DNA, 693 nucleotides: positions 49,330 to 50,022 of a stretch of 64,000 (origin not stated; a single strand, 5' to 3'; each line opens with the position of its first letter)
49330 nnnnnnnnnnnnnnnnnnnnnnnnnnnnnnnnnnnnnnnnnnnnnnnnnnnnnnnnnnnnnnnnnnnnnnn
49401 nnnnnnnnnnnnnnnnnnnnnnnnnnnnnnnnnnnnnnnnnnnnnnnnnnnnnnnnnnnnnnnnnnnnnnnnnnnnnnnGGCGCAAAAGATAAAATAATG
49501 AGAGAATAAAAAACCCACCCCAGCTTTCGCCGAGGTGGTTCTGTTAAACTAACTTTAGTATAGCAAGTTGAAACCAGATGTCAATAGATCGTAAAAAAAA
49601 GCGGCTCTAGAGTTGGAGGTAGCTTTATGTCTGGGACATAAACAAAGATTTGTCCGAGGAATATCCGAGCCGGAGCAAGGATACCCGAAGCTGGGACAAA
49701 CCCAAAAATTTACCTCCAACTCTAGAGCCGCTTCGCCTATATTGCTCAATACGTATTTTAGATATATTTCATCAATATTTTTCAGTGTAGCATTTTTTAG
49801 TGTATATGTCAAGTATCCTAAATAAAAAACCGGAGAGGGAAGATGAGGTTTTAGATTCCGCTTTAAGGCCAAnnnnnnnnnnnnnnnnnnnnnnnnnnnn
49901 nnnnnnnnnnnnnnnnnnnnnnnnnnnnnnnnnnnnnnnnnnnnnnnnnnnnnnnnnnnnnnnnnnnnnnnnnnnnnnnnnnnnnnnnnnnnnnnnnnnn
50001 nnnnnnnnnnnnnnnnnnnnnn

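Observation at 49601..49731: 131-nt element closed by a perfect 21-bp inverted repeat upstream of ruvB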

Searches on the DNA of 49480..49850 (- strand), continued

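Call 61: search_with_rna_model(model_id=R1, sources=[L157, L158, L159, L160], max_evalue=1, show_alignments=4)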
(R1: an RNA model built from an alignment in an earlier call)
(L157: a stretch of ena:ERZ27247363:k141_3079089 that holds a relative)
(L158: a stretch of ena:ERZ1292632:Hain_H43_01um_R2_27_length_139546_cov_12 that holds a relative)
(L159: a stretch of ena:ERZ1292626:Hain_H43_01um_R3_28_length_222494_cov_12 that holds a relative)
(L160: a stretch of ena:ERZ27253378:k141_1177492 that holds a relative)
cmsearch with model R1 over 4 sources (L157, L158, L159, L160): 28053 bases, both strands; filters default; matches with E-value up to 1: 8.
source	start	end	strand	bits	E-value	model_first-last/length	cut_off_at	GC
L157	2775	2918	-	165.9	7.9e-40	1-144/144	no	0.39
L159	2813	2956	-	143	4.1e-34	1-144/144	no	0.44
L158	2773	2916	-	137.5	9.6e-33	1-144/144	no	0.45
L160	2814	2956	-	137.4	1e-32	1-144/144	no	0.38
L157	2780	2923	+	56.3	1.8e-12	1-144/144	no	0.4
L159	2818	2961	+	47.3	3.2e-10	1-144/144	no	0.44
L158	2778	2921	+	47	3.7e-10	1-144/144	no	0.43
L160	2819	2961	+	41.6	8.3e-09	1-144/144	no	0.4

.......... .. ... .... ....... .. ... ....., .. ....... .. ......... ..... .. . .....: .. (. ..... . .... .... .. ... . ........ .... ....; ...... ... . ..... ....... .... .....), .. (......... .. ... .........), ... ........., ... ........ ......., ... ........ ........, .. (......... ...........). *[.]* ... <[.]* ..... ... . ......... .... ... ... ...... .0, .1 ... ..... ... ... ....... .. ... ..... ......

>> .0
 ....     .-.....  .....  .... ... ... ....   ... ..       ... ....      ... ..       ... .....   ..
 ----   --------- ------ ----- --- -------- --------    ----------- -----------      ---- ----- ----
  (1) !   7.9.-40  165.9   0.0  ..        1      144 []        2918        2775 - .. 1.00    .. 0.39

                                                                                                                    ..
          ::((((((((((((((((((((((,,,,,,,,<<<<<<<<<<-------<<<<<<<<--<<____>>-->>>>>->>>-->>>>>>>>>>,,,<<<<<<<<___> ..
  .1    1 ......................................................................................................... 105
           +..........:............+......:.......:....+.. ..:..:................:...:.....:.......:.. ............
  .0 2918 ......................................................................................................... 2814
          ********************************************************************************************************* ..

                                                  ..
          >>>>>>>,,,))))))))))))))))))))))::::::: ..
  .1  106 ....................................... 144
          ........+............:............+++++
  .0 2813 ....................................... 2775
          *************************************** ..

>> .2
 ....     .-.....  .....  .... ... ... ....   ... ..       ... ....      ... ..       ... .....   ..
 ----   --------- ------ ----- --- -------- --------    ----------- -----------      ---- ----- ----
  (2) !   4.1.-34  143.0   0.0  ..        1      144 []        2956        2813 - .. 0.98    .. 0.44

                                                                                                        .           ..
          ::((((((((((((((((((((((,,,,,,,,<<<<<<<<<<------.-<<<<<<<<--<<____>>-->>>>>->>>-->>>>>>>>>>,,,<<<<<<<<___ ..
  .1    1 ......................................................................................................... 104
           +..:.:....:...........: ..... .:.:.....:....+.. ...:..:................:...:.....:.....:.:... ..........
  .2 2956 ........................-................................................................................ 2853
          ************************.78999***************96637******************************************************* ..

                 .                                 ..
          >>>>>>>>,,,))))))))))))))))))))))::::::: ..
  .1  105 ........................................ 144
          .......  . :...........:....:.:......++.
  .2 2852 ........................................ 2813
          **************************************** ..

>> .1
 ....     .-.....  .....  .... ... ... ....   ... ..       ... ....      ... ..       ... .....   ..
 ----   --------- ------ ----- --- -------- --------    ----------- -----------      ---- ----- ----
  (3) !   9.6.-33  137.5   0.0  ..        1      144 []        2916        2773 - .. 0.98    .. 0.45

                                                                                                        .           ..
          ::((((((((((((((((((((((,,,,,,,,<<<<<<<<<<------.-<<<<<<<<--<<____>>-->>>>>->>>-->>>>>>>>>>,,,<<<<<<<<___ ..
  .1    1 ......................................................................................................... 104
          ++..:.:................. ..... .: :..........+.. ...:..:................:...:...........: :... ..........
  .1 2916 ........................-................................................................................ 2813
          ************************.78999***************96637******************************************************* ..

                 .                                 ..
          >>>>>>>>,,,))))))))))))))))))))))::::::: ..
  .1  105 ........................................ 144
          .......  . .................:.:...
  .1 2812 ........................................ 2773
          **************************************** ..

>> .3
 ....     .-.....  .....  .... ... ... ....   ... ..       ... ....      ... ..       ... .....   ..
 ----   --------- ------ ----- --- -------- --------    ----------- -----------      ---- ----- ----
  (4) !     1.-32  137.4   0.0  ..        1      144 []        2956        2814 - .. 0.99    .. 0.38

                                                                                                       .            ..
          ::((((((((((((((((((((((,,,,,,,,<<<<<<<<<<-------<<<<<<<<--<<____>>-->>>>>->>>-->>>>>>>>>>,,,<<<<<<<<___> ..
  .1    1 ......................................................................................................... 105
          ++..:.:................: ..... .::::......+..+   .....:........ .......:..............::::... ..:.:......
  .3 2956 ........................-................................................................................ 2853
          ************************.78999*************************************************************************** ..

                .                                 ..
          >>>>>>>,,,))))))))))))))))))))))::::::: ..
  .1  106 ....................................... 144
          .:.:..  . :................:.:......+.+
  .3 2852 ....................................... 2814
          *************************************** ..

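Call 64: search_with_rna_model(model_id=R1, sources=[window, L006, L007, L009, L010, L012, L013, L014, L015, L017, L018, L019, L020, L021, L022, L025, L026, L027, L031, L032, L033, L034, L035, L036, L157, L158, L159, L160, L038, L040, L041, L042, L043, L044, L046, L047, L049, L050, L052, L053, L054, L055, L057, L058, L061, L064, L065, L066, L067, L068, L070, L072, L073, L075, L076, L077, L078, L079, L080, L081, L082, L083, L084, L086, L087, L088, L089, L090, L093, L094, L095, L096, L097, L098, L099, L101, L102, L103, L104, L105, L107, L109, L110, L112, L113, L114, L115, L116, L117], max_evalue=1e-25, make_alignment=true)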
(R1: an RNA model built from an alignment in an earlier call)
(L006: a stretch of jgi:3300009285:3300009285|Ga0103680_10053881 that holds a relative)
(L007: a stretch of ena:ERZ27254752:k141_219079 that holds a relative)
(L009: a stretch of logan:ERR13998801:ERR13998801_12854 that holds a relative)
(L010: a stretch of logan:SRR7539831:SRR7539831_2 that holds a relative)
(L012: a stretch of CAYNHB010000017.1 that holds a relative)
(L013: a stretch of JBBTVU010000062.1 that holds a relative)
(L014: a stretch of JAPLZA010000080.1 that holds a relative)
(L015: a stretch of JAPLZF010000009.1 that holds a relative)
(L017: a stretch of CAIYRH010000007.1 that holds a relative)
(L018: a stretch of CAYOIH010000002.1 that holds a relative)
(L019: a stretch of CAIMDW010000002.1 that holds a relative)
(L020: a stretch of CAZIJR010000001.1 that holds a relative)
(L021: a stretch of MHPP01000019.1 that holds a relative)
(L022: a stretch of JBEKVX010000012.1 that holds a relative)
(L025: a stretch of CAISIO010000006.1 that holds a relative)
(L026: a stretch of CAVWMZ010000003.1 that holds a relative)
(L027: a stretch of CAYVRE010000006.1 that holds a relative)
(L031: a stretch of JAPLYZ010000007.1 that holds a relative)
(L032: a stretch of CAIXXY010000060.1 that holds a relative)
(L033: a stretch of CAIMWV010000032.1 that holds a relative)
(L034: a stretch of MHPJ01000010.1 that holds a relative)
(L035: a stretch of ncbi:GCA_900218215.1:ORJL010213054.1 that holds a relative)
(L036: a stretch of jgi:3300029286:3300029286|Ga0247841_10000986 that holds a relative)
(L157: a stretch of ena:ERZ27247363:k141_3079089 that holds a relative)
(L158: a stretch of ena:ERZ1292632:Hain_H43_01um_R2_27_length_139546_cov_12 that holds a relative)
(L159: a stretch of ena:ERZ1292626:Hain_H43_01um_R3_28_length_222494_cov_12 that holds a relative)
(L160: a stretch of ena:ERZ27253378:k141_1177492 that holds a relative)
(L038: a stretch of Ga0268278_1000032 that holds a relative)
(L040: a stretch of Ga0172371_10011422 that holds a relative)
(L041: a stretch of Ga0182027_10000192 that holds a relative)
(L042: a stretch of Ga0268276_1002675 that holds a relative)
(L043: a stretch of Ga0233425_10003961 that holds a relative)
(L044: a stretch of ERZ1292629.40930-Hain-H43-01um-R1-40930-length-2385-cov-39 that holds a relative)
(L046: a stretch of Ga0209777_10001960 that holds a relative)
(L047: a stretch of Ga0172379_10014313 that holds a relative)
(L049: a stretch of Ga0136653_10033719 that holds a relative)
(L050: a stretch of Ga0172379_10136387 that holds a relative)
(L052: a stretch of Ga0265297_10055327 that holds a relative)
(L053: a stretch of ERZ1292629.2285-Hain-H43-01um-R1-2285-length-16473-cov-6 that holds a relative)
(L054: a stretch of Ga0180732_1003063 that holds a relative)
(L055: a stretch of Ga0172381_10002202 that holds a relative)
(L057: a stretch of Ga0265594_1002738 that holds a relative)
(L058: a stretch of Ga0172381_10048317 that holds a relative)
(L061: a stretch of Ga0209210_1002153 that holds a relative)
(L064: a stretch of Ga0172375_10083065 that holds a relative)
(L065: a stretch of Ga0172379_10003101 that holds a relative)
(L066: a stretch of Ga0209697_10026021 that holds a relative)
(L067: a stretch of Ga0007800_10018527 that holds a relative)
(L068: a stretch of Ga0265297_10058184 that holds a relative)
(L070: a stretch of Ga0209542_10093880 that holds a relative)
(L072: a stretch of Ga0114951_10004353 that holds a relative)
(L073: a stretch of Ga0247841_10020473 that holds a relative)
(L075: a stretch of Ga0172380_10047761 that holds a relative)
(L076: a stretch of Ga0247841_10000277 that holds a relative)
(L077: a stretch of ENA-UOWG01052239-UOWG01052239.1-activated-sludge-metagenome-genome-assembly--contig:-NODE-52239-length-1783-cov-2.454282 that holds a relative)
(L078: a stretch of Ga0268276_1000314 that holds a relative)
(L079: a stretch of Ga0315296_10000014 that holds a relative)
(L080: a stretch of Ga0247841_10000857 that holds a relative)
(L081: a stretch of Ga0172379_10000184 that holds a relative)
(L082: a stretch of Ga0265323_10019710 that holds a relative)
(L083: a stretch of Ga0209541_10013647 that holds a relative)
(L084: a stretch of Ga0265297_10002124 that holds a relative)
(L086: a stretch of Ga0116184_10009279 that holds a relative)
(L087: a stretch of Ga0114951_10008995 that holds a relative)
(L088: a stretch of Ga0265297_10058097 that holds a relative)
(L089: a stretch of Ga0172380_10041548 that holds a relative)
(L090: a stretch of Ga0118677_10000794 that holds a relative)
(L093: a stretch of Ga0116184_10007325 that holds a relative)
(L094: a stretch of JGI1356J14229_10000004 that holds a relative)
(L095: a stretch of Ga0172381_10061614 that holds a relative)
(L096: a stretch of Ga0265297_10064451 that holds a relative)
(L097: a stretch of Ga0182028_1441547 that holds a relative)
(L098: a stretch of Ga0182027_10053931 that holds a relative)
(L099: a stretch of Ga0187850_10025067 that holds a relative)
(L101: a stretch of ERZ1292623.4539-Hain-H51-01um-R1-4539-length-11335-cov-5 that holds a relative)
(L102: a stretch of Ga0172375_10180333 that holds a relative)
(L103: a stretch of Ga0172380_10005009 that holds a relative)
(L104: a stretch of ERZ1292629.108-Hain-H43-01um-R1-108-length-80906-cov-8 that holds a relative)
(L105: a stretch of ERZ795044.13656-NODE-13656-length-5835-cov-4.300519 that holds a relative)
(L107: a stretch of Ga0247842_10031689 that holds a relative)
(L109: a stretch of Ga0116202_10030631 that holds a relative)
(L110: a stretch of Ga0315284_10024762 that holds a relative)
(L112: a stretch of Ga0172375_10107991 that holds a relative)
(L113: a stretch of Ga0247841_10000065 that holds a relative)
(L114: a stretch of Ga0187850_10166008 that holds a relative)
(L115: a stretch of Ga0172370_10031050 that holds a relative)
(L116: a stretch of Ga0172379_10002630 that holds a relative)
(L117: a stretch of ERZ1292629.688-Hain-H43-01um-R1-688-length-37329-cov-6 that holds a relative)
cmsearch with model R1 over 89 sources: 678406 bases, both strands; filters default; matches with E-value up to 1e-25: 89.
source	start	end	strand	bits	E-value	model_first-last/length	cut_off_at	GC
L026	438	581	+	171.7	7e-40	1-144/144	no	0.39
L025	7821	7964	-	171.7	7.1e-40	1-144/144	no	0.43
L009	2770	2913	-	171.2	9.1e-40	1-144/144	no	0.4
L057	4617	4760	+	170.4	1.5e-39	1-144/144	no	0.41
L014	417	560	+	170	1.9e-39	1-144/144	no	0.38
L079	2057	2200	+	170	1.9e-39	1-144/144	no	0.4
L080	2376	2519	-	169.3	2.8e-39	1-144/144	no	0.38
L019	999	1142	+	169.1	3e-39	1-144/144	no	0.4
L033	2923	3066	+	169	3.2e-39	1-144/144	no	0.43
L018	868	1011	-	168.9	3.5e-39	1-144/144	no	0.39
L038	7215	7358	-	168.9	3.5e-39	1-144/144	no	0.39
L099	746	889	+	168.7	4e-39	1-144/144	no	0.41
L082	750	893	-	168.6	4.1e-39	1-144/144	no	0.4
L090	2664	2807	-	167.6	7.5e-39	1-144/144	no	0.4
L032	6394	6537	+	166.9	1.1e-38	1-144/144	no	0.4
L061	9056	9199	-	166.8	1.2e-38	1-144/144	no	0.39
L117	1102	1245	+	166.8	1.2e-38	1-144/144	no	0.42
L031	7408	7551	-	166.7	1.2e-38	1-144/144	no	0.44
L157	2775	2918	-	165.9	1.9e-38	1-144/144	no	0.39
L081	433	576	+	165.3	2.7e-38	1-144/144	no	0.39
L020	5585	5729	+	164.8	3.6e-38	1-144/144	no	0.41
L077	533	676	-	164.8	3.7e-38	1-144/144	no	0.44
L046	29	172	+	164.7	3.9e-38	1-144/144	no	0.44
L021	7698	7841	-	164.6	4.2e-38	1-144/144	no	0.45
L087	2678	2822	-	164.5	4.3e-38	1-144/144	no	0.42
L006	974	1117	-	164.4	4.6e-38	1-144/144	no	0.4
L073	2694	2837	+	164.4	4.7e-38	1-144/144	no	0.39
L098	2425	2568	+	162.7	1.2e-37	1-144/144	no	0.43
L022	3429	3573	-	162.6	1.3e-37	1-144/144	no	0.41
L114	462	606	-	162.6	1.3e-37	1-144/144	no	0.41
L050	1149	1292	+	162.5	1.4e-37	1-144/144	no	0.44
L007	2235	2378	-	162.2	1.6e-37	1-144/144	no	0.42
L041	2138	2281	+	162.1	1.7e-37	1-144/144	no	0.42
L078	1140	1283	+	161.9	1.9e-37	1-144/144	no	0.35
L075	2979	3123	-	161.7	2.2e-37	1-144/144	no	0.43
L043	8218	8360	+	161.5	2.5e-37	1-144/144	no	0.41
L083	7768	7910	+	161.3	2.7e-37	1-144/144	no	0.4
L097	795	939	-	161.1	3.2e-37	1-144/144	no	0.39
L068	3028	3172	+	160.6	4.1e-37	1-144/144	no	0.45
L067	1501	1643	-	160.5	4.3e-37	1-144/144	no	0.43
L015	2691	2834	-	160.5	4.3e-37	1-144/144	no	0.38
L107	2764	2908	-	160.1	5.4e-37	1-144/144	no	0.34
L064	439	581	-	160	5.7e-37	1-144/144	no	0.4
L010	2779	2923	-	159.7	7e-37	1-144/144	no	0.4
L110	3818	3960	+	159.4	8.4e-37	1-144/144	no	0.4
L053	2307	2451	-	159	1e-36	1-144/144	no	0.46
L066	1503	1646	-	158.9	1.1e-36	1-144/144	no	0.43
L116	178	322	-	158.7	1.2e-36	1-144/144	no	0.45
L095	968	1112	+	158.7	1.2e-36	1-144/144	no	0.36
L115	3216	3359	+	158.5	1.4e-36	1-144/144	no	0.45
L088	2552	2696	-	158.3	1.5e-36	1-144/144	no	0.41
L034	1243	1387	-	158.3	1.5e-36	1-144/144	no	0.45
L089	2275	2419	+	158.2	1.6e-36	1-144/144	no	0.43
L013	386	530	+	158.2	1.7e-36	1-144/144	no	0.44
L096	1599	1742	+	157.9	2e-36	1-144/144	no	0.4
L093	506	650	+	157.7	2.1e-36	1-144/144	no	0.44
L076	2215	2358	+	157.5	2.5e-36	1-144/144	no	0.44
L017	3867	4010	-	157.4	2.6e-36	1-144/144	no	0.42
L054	1191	1334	+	156.9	3.4e-36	1-144/144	no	0.42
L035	3814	3958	-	156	5.8e-36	1-144/144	no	0.41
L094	3175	3319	+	156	5.8e-36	1-144/144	no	0.41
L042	818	959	+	155.7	6.7e-36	1-144/144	no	0.37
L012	6294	6436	+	154.3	1.5e-35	1-144/144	no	0.49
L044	2132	2276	-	154.3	1.5e-35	1-144/144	no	0.39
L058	1710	1853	+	153.4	2.6e-35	1-144/144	no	0.42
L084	10634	10779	-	153.3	2.7e-35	1-144/144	no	0.38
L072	2839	2983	+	151.6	7.4e-35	1-144/144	no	0.41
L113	5484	5627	-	151.3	8.6e-35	1-144/144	no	0.41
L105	3041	3185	+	150.9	1.1e-34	1-144/144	no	0.41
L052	549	692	-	150.6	1.3e-34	1-144/144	no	0.44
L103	10395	10537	+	150.3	1.6e-34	1-144/144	no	0.39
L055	2875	3020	-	149.5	2.4e-34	1-144/144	no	0.37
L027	6885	7026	+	149.3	2.7e-34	1-144/144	no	0.45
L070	152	294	+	149.2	2.9e-34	1-144/144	no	0.5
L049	1932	2072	+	148.4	4.4e-34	1-144/144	no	0.51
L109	2734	2874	-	148.4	4.4e-34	1-144/144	no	0.51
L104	783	925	-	148.2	5.1e-34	1-144/144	no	0.41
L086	2166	2311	+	147.6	7.4e-34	1-144/144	no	0.4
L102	1087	1226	+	145.6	2.2e-33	1-144/144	no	0.44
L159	2813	2956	-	143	9.8e-33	1-144/144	no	0.44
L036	3768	3910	-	142.1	1.7e-32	1-144/144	no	0.39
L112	1619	1759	-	139.1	9.4e-32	1-144/144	no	0.44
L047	4704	4847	-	137.9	1.9e-31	1-144/144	no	0.43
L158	2773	2916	-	137.5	2.3e-31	1-144/144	no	0.45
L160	2814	2956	-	137.4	2.5e-31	1-144/144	no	0.38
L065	6853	6996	-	134.7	1.2e-30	1-144/144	no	0.41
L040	7543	7685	-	134.6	1.3e-30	1-144/144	no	0.37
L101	1348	1489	-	134.1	1.7e-30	1-144/144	no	0.39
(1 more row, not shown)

Alignment A4: 89 matches aligned to the model, 151 columns, each read 5' to 3' on its own strand. Consensus structure (alignment columns), stored with it:
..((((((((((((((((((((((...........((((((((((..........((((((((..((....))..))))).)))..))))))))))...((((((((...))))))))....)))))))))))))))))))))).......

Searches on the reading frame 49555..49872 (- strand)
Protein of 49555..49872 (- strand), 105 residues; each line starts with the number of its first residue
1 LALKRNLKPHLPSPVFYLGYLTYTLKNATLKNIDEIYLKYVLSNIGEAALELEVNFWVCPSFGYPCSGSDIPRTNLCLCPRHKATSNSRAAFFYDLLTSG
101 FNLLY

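Call 71: search_protein_families(library=pfam, proteins=[window:49555-49872:-], max_evalue=0.001)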
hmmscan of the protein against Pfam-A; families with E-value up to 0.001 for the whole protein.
window:49555-49872:- (105 aa): 0 families
